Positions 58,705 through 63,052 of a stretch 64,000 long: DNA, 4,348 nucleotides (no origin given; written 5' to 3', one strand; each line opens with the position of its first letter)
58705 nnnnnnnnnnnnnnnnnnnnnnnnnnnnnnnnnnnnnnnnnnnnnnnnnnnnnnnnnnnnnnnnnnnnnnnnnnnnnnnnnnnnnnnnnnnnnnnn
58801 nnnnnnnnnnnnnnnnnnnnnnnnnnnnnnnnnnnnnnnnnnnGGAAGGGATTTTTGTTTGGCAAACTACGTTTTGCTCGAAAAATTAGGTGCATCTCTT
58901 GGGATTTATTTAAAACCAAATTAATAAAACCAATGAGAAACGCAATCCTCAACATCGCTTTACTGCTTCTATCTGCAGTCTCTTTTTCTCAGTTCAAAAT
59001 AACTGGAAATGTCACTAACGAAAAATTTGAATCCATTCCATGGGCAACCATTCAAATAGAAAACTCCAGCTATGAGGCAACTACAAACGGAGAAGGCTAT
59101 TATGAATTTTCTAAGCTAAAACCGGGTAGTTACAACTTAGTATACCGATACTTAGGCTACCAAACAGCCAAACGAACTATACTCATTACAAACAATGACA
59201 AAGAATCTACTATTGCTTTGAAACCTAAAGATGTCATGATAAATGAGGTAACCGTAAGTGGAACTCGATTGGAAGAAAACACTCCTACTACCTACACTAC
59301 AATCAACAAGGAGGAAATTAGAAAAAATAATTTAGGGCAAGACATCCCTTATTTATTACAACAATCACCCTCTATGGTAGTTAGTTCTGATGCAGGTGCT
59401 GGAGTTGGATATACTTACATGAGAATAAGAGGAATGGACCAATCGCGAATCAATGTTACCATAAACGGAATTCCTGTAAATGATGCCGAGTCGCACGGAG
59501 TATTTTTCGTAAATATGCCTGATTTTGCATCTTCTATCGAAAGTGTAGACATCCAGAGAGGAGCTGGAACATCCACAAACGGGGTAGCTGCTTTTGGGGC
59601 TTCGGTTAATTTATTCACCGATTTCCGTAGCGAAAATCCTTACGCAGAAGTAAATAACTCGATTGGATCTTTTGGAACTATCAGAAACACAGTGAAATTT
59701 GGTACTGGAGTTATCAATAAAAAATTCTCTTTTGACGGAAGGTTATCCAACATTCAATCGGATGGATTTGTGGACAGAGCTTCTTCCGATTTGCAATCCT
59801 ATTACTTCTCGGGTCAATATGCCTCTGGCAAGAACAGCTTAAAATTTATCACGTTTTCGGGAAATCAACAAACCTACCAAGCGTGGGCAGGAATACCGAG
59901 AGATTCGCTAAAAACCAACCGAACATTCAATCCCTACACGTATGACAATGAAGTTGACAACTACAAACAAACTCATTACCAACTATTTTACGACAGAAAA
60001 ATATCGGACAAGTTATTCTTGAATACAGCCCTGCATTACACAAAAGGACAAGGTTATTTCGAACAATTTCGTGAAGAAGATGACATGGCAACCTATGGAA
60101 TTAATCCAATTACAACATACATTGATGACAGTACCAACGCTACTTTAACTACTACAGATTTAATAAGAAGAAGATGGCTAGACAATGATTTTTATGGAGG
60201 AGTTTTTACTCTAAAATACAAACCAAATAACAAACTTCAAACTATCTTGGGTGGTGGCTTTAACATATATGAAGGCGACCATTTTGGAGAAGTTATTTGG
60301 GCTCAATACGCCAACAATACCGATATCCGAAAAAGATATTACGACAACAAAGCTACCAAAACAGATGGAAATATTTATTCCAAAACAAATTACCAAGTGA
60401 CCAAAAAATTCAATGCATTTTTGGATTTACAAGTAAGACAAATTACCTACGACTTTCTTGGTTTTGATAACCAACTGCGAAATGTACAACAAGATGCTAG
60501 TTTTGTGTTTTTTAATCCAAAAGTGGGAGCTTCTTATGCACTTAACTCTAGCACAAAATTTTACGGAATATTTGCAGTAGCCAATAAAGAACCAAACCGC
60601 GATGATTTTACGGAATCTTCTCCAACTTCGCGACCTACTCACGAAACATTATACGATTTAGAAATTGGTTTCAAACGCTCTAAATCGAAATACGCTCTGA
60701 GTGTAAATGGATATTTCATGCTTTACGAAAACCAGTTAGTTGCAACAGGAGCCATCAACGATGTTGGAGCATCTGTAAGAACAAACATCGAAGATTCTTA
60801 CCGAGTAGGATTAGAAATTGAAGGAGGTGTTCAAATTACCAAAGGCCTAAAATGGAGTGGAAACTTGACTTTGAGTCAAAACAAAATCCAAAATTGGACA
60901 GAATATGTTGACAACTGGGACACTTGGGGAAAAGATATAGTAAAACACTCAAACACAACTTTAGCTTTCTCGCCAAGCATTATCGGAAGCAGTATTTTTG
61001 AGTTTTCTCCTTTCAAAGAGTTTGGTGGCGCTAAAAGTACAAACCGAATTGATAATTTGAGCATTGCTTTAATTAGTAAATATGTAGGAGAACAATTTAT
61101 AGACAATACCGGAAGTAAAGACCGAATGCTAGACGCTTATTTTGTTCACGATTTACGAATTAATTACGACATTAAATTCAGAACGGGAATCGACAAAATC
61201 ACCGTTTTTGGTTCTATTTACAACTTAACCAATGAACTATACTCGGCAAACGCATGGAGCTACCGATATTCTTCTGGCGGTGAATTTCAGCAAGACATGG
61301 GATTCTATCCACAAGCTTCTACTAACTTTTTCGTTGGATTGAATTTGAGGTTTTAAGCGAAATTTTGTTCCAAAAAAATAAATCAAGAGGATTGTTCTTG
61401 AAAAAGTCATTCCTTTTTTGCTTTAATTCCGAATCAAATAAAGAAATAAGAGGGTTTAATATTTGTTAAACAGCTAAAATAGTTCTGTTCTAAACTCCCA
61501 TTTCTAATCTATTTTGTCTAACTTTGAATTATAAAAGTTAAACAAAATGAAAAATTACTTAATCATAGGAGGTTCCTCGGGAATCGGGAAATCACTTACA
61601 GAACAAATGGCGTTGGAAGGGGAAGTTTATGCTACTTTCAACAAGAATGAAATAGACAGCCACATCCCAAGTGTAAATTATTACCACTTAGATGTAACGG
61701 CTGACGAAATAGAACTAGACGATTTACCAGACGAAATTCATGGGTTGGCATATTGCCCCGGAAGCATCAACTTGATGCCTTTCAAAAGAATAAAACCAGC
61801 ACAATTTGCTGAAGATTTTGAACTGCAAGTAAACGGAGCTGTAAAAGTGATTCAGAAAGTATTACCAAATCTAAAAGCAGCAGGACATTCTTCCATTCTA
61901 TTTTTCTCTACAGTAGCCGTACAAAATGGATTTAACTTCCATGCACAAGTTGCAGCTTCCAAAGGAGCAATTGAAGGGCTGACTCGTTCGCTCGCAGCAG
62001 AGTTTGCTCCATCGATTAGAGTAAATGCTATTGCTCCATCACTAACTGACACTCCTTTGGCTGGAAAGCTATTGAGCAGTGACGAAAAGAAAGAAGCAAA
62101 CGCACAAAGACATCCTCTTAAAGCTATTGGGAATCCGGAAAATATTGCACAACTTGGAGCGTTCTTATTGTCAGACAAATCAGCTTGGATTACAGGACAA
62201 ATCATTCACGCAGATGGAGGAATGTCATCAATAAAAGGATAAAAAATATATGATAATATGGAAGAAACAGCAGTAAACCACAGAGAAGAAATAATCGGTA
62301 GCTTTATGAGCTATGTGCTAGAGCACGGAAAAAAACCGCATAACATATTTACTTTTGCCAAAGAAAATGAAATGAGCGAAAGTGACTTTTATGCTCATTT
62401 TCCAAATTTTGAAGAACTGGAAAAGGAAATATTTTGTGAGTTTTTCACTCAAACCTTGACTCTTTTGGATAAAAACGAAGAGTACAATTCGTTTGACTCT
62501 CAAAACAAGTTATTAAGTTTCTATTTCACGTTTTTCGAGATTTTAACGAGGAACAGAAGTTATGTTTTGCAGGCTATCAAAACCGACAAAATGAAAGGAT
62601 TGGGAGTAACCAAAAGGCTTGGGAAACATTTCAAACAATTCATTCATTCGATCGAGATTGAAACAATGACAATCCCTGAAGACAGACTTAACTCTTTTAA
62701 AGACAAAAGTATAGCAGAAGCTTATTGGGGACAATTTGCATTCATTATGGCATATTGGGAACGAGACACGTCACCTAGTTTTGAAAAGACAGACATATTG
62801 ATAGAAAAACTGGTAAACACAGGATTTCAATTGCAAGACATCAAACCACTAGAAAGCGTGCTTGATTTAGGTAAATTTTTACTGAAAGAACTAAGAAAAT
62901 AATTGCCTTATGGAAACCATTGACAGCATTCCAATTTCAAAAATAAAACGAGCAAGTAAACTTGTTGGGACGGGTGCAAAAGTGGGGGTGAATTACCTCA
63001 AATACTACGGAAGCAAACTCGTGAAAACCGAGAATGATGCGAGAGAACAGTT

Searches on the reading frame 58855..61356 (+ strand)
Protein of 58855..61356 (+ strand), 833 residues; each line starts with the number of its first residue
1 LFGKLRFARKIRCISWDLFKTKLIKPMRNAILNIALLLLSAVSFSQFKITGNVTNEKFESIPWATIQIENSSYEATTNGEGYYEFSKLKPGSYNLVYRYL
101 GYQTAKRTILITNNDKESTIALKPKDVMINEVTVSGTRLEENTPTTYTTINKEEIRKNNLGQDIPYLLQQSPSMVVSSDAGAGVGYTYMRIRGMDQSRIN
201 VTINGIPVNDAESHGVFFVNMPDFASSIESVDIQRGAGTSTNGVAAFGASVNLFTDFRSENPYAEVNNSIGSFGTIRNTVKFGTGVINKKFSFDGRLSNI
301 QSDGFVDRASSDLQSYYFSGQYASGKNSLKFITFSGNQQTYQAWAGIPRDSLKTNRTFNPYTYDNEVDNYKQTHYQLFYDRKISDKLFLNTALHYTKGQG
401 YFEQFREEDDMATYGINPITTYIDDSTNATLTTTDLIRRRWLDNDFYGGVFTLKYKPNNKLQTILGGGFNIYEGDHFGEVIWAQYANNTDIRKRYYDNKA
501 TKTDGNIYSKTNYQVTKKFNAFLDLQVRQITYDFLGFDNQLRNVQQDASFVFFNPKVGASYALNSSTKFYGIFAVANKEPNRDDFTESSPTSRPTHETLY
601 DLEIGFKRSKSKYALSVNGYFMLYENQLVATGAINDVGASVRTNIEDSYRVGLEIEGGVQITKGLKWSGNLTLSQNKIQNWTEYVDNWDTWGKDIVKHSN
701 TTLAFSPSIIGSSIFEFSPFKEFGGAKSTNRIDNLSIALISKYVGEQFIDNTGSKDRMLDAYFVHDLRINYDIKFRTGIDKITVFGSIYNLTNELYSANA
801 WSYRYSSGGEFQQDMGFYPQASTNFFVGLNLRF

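Call 82: search_protein_families(library=pfam, proteins=[window:58855-61356:+], max_evalue=0.00001)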
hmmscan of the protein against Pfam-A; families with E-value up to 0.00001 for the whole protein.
window:58855-61356:+ (833 aa): 3 families
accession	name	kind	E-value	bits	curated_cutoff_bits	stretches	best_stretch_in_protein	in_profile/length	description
PF13715.12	CarbopepD_reg_2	-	3.4e-18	65.9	32.2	1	49-134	1-88/88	CarboxypepD_reg-like domain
PF07715.20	Plug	-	1.2e-14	55.1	23.9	1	141-249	3-106/107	TonB-dependent Receptor Plug Domain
PF13620.12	CarboxypepD_reg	-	1.1e-13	51.7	32.3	1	49-116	2-74/82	Carboxypeptidase regulatory-like domain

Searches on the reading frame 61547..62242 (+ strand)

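Call 82: search_protein_families(library=pfam, proteins=[window:61547-62242:+], max_evalue=0.00001)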
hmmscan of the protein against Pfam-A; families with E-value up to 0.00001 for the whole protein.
window:61547-62242:+ (231 aa): 3 families
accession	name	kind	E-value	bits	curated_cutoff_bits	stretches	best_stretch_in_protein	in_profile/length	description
PF13561.12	adh_short_C2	-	1.9e-38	132.8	27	1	45-227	47-236/236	Enoyl-(Acyl carrier protein) reductase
PF00106.31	adh_short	-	4.7e-23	82.1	26.6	1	3-175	2-190/195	short chain dehydrogenase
PF23441.1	SDR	-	2.7e-10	40.5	27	1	101-226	129-255/258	SDR-like rossmann domain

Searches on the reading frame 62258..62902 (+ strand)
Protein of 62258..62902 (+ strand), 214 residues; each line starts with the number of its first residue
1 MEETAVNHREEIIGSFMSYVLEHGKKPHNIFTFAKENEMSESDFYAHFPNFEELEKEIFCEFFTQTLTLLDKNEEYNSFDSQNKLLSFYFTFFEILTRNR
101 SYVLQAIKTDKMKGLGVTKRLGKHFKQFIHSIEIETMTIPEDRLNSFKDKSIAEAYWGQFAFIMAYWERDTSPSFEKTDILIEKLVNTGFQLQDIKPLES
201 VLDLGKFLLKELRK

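Call 82: search_protein_families(library=pfam, proteins=[window:62258-62902:+], max_evalue=0.00001)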
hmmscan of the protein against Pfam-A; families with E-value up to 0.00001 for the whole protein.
window:62258-62902:+ (214 aa): 1 family
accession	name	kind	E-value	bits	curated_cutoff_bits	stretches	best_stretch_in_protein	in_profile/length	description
PF17931.6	TetR_C_23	-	4.7e-37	127.4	29.1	1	84-208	1-127/127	Tetracyclin repressor-like, C-terminal domain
